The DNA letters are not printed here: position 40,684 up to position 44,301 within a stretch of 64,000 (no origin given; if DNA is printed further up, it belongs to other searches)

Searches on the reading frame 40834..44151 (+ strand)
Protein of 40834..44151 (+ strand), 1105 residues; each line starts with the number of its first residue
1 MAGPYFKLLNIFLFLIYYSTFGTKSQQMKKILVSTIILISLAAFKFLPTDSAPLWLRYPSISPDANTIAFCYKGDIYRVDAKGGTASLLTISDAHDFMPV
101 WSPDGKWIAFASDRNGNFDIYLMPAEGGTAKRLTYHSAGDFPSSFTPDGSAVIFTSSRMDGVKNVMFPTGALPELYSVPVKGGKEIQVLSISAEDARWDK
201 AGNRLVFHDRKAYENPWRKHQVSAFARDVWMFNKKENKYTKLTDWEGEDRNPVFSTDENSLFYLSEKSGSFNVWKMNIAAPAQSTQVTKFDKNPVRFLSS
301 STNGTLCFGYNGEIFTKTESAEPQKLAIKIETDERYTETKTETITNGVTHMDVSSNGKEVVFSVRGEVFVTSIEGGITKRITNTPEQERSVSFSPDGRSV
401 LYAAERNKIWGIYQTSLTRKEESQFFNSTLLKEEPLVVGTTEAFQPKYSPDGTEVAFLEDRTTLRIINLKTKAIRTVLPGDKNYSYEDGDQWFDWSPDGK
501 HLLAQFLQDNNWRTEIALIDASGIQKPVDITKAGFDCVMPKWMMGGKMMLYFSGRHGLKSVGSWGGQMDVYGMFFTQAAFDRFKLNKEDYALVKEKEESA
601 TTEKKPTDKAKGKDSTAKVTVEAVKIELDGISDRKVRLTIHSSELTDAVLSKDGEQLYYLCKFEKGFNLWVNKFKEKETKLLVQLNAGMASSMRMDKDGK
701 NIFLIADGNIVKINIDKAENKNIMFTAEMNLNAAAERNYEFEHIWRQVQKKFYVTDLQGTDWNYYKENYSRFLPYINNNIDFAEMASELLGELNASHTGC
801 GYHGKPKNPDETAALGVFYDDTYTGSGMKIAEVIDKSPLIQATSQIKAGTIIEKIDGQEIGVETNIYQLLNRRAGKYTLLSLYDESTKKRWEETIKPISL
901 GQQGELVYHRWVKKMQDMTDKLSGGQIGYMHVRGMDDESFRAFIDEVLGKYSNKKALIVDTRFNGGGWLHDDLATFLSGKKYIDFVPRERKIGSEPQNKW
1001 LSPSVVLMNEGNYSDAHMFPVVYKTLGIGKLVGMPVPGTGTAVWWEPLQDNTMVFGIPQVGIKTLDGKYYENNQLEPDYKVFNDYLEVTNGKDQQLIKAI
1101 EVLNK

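Call 9: search_protein_families(library=pfam, proteins=[window:40834-44151:+])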
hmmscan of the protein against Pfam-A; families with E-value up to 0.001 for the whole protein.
window:40834-44151:+ (1105 aa): 7 families
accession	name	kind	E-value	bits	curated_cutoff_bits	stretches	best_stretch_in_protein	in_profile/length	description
PF07676.18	PD40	-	1.9e-34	117.3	20.9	2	92-121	7-37/38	WD40-like Beta Propeller Repeat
PF03572.23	Peptidase_S41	-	7.2e-22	78.2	24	1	927-1081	2-165/165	Peptidase family S41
PF14684.11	Tricorn_C1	-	2.9e-17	62.8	24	1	734-791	2-59/59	Tricorn protease C1 domain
PF00930.27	DPPIV_N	-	1.3e-13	50.9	22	0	72-137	21-82/354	Dipeptidyl peptidase IV (DPP IV) N-terminal region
PF25174.1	Beta-prop_THOC3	-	5.7e-11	42.4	305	0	439-505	87-147/272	THOC3 beta-propeller domain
PF16755.11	Beta-prop_NUP159_NUP214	-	2.9e-07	30.5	29.6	0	388-527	61-188/366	NUP159/214 beta propeller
PF14685.13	PDZ_Tricorn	-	1.9e-05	25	25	1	836-890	30-84/88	Tricorn protease PDZ domain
